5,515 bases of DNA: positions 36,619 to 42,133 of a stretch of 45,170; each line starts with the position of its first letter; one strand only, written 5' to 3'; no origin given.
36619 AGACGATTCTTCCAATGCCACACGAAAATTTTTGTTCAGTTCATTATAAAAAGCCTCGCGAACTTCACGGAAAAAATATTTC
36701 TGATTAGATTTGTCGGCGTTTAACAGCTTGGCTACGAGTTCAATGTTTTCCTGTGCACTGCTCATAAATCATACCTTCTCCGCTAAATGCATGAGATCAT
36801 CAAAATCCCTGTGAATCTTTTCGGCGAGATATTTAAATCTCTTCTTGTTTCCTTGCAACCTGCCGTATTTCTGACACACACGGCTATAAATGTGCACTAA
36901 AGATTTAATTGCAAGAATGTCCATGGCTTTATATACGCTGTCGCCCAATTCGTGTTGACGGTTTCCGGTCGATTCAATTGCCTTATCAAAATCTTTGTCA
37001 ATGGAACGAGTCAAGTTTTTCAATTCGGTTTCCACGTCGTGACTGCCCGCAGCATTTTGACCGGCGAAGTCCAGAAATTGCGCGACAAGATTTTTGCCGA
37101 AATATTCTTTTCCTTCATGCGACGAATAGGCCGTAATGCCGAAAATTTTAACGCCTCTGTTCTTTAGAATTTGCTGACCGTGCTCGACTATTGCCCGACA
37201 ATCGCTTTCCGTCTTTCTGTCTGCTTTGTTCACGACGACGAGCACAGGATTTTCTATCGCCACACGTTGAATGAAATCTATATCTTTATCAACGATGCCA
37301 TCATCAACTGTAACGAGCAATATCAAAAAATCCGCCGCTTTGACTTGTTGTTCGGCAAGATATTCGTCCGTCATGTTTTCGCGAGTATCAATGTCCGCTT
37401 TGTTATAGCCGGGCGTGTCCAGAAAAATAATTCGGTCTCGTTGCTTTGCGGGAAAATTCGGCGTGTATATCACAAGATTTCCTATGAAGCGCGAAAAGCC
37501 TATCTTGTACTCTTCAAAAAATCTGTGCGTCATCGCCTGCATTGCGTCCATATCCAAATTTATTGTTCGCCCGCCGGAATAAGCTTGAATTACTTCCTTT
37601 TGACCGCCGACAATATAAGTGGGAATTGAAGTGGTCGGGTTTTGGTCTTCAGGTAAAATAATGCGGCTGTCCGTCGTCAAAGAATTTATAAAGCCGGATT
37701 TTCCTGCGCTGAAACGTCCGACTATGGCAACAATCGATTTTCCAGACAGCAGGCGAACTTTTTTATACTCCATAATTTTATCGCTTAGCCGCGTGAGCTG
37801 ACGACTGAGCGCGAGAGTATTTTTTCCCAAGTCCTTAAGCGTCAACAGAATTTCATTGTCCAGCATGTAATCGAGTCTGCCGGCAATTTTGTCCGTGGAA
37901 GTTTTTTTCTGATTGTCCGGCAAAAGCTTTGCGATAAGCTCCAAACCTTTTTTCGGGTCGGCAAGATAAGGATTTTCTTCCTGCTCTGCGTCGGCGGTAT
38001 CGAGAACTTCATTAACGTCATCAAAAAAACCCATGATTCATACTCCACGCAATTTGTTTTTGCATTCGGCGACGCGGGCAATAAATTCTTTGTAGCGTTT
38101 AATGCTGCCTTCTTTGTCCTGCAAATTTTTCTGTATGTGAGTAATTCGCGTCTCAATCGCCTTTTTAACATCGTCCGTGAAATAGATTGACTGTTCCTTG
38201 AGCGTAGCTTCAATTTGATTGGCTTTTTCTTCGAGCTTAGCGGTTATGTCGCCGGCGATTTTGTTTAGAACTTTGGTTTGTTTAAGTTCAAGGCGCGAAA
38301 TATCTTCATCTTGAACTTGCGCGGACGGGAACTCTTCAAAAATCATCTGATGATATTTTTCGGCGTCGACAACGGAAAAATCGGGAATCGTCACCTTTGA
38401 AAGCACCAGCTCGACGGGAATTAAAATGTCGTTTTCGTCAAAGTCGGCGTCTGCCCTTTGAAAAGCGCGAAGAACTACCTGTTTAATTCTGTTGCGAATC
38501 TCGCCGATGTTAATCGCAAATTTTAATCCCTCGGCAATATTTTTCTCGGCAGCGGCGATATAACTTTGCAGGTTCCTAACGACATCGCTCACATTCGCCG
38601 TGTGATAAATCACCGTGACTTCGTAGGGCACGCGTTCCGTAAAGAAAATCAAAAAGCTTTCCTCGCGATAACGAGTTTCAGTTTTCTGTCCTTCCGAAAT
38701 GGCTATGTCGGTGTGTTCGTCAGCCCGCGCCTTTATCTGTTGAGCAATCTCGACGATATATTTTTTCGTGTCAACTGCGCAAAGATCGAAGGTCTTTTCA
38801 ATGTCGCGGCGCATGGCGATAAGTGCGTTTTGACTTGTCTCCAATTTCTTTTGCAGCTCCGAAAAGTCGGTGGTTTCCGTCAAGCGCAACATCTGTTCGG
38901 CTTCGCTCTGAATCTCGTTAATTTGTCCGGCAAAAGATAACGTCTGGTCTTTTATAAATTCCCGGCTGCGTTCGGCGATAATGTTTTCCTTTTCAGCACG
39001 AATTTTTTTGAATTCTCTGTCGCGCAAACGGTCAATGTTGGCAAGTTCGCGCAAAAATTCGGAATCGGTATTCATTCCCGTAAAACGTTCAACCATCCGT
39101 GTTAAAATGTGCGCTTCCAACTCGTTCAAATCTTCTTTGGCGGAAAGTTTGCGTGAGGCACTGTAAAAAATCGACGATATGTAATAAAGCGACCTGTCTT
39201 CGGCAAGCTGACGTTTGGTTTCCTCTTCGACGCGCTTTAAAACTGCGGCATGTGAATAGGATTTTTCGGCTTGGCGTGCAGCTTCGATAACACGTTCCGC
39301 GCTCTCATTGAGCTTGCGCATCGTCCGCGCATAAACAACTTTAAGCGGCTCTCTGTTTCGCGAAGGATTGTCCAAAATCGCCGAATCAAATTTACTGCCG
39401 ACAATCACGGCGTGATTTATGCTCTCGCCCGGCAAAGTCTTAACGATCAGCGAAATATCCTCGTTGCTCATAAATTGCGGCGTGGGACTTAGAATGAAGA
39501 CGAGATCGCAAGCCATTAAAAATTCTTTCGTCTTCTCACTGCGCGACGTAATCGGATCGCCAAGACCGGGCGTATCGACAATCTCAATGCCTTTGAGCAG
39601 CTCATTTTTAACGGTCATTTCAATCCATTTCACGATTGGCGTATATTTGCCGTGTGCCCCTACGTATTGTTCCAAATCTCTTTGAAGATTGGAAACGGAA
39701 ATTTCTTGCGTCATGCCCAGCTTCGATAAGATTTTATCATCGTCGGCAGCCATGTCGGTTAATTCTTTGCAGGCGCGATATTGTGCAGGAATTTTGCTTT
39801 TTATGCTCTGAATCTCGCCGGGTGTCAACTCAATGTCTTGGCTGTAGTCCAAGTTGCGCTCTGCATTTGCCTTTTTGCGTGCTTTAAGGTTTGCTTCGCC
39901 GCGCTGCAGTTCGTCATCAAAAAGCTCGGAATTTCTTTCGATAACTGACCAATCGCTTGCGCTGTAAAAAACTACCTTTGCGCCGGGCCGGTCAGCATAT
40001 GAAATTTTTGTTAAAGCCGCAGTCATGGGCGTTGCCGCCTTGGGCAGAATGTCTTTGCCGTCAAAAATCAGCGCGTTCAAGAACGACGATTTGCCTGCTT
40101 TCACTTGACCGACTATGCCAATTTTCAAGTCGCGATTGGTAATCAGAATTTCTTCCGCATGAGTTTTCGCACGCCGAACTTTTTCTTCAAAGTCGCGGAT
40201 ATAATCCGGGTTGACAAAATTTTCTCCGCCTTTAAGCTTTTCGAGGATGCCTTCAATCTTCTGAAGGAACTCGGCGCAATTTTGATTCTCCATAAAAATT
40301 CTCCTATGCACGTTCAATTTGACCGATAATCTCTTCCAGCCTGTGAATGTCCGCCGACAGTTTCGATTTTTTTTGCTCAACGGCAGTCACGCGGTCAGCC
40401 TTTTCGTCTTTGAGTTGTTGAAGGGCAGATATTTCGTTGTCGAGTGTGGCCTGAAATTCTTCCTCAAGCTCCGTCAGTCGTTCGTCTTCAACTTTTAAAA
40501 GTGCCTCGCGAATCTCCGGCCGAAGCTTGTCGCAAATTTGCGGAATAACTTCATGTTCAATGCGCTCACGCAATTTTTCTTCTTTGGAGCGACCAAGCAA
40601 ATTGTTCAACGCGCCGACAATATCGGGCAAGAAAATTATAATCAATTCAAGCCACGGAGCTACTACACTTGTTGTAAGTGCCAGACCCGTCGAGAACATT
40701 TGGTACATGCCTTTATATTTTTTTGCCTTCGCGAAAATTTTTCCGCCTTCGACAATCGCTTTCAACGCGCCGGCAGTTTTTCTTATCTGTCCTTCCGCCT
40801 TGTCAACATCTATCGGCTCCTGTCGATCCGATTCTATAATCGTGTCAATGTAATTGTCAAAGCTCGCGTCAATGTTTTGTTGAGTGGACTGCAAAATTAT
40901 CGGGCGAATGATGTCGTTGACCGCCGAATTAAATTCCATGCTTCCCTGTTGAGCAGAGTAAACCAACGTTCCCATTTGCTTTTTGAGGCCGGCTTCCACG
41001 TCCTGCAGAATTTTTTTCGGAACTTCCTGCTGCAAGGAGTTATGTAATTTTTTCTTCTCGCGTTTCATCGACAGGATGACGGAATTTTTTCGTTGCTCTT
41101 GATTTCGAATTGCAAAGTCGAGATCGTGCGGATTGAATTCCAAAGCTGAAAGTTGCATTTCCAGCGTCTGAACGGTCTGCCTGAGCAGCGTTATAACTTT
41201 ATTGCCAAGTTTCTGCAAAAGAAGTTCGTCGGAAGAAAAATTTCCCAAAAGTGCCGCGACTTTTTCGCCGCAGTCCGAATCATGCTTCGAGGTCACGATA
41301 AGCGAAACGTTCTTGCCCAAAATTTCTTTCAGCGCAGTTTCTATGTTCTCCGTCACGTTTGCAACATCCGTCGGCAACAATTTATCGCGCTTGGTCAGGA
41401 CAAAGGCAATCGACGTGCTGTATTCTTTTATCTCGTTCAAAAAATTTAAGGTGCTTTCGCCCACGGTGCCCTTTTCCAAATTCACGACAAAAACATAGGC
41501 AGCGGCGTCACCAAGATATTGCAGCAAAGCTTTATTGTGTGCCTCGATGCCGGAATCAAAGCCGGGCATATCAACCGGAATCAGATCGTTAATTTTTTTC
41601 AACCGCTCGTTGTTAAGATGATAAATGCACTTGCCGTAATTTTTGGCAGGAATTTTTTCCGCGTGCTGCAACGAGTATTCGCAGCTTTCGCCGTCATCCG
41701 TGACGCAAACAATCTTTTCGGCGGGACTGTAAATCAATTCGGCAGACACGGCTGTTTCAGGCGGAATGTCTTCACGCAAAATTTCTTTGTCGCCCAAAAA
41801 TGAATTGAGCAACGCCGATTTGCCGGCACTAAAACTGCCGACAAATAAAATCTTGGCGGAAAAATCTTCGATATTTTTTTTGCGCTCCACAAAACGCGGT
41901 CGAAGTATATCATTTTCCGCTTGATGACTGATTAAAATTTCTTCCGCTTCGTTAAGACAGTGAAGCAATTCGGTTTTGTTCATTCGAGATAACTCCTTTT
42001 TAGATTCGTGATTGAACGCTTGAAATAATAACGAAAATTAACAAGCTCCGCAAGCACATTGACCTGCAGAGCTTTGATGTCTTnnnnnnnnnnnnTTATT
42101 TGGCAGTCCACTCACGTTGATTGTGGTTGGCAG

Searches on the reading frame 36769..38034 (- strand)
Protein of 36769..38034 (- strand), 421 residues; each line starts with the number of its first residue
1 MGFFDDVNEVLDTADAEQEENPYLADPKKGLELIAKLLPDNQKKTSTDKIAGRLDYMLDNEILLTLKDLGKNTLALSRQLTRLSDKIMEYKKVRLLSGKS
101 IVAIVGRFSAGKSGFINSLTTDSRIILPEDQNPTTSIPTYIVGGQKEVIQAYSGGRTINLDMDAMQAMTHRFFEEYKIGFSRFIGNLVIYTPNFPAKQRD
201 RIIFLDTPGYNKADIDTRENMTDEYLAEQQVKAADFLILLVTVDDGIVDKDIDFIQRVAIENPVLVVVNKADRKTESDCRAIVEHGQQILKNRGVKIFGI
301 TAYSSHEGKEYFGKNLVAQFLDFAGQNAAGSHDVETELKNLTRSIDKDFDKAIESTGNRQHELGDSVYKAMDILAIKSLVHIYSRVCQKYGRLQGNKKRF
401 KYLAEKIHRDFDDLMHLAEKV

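Call 80: search_protein_families(library=ncbifam, proteins=[window:36769-38034:-], max_evalue=0.01)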
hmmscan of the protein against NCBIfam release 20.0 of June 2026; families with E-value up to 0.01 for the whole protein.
window:36769-38034:- (421 aa): 17 families
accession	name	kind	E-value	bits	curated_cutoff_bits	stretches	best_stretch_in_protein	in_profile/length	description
TIGR03594.1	GTPase_EngA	equivalog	8.9e-13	48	306.7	2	200-278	48-125/432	ribosome biogenesis GTPase Der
NF000908.1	PRK00089.1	equivalog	3.9e-12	46.1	237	1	199-302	50-150/291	GTPase Era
TIGR00436.1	era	equivalog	2.8e-10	40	116.25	2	197-306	45-150/270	GTPase Era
TIGR03598.1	GTPase_YsxC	equivalog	4.5e-10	39.5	124.45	1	200-309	64-176/186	ribosome biogenesis GTP-binding protein YihA/YsxC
NF007071.0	PRK09518.1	equivalog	9.5e-09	34.3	953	2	204-277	323-395/706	bifunctional cytidylate kinase/GTPase Der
TIGR00231.1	small_GTP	domain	1.4e-08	34.7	42.5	1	102-289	6-135/164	GTP-binding protein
NF007368.0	PRK09866.1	equivalog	7.7e-08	31.1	1146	1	97-167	67-137/742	clamp-binding protein CrfC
NF052648.1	DynmDynABac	equivalog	1.9e-07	29.3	1600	2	102-281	44-209/1187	dynamin GTPase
NF002828.0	PRK03003.1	equivalog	2.3e-07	29.8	631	1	200-279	88-167/477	ribosome biogenesis GTPase Der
TIGR03918.1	GTP_HydF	equivalog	1.7e-06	27.2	325.55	1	202-280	58-134/392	[FeFe] hydrogenase H-cluster maturation GTPase HydF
TIGR00487.1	IF-2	equivalog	9e-06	24.7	424.4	1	197-276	132-202/587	translation initiation factor IF-2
TIGR00450.1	mnmE_trmE_thdF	equivalog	1.5e-05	24.3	252.6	0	54-127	165-237/446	tRNA uridine-5-carboxymethylaminomethyl(34) synthesis GTPase MnmE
TIGR03156.1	GTP_HflX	equivalog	0.00029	19.9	216.75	0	72-123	162-213/351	GTPase HflX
NF049994.1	slr1306_fam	domain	0.00048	18.9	490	1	217-297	150-231/470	slr1306 family protein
NF003661.0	PRK05291.1-3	equivalog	0.0006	19.3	380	0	202-284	266-342/448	tRNA uridine-5-carboxymethylaminomethyl(34) synthesis GTPase MnmE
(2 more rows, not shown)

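Call 81: search_protein_families(library=pfam, proteins=[window:36769-38034:-], max_evalue=0.01)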
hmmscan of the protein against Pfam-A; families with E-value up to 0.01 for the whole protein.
window:36769-38034:- (421 aa): 6 families
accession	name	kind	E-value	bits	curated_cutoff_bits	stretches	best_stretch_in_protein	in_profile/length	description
PF00350.29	Dynamin_N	-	1.2e-14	55.1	27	1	102-269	1-166/168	Dynamin family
PF01926.29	MMR_HSR1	-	1.3e-11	45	21.9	1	102-270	2-113/113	50S ribosome-binding GTPase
PF00009.33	GTP_EFTU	-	7.5e-08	32.6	26.5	1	101-309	5-173/188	Elongation factor Tu GTP binding domain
PF03193.22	RsgA_GTPase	-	0.00012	22.4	30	0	249-330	43-118/174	RsgA GTPase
PF00735.24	Septin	-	0.00043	20.1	26.2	0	240-323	120-203/280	Septin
PF02421.24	FeoB_N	-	0.00061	19.8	27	0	198-303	45-144/156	Ferrous iron transport protein B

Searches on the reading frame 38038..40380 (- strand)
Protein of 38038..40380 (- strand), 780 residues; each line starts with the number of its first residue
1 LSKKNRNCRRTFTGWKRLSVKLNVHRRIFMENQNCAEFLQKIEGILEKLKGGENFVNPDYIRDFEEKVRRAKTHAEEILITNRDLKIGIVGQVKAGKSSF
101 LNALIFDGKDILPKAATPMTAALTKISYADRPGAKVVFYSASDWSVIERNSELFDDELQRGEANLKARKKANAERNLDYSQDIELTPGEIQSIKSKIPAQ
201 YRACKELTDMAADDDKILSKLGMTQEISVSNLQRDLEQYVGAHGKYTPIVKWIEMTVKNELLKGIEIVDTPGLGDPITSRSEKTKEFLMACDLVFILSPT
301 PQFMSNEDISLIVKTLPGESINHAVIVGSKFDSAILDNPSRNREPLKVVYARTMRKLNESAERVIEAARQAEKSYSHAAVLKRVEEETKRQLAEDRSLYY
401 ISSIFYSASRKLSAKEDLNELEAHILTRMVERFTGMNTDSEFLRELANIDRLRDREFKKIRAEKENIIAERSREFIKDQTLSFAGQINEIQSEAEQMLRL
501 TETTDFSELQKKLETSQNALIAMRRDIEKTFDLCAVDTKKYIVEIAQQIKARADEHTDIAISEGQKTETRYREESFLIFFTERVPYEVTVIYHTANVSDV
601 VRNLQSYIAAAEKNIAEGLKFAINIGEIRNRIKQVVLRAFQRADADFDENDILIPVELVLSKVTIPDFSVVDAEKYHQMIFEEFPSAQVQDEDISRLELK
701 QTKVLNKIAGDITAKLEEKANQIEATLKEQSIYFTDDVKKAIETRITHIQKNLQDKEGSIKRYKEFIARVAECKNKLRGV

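Call 81: search_protein_families(library=pfam, proteins=[window:38038-40380:-], max_evalue=0.01)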
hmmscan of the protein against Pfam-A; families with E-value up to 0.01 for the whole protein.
window:38038-40380:- (780 aa): 2 families
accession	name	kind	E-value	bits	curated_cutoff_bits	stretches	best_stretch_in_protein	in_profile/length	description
PF00350.29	Dynamin_N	-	1.9e-20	74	27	1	87-316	1-154/168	Dynamin family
PF01926.29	MMR_HSR1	-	3.2e-06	27.7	21.9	0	86-107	1-22/113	50S ribosome-binding GTPase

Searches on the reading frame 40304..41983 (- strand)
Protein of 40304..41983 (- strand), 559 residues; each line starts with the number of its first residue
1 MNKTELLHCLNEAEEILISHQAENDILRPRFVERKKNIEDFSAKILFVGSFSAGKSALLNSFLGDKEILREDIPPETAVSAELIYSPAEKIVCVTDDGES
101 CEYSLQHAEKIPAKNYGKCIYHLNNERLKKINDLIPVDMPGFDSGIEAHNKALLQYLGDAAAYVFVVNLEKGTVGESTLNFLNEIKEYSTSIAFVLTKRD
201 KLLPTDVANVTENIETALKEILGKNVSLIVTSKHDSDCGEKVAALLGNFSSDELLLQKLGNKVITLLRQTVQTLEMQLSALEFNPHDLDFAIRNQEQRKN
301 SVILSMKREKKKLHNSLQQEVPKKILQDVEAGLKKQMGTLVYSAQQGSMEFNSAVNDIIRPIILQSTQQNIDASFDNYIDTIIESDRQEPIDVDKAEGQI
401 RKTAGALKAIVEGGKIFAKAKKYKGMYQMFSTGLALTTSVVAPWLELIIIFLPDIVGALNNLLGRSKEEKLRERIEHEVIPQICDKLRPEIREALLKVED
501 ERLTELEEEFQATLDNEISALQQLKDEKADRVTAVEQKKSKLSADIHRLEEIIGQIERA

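Call 81: search_protein_families(library=pfam, proteins=[window:40304-41983:-], max_evalue=0.01)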
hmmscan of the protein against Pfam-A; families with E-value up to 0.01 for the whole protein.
window:40304-41983:- (559 aa): 4 families
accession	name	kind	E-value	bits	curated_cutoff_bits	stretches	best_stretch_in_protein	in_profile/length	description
PF00350.29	Dynamin_N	-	6.1e-14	52.8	27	1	45-198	1-167/168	Dynamin family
PF01926.29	MMR_HSR1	-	5.5e-06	26.9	21.9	1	44-197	1-112/113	50S ribosome-binding GTPase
PF00009.33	GTP_EFTU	-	0.00042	20.4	26.5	1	44-237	5-173/188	Elongation factor Tu GTP binding domain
PF08477.19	Roc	-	0.0065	17.1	27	0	44-66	1-23/119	Ras of Complex, Roc, domain of DAPkinase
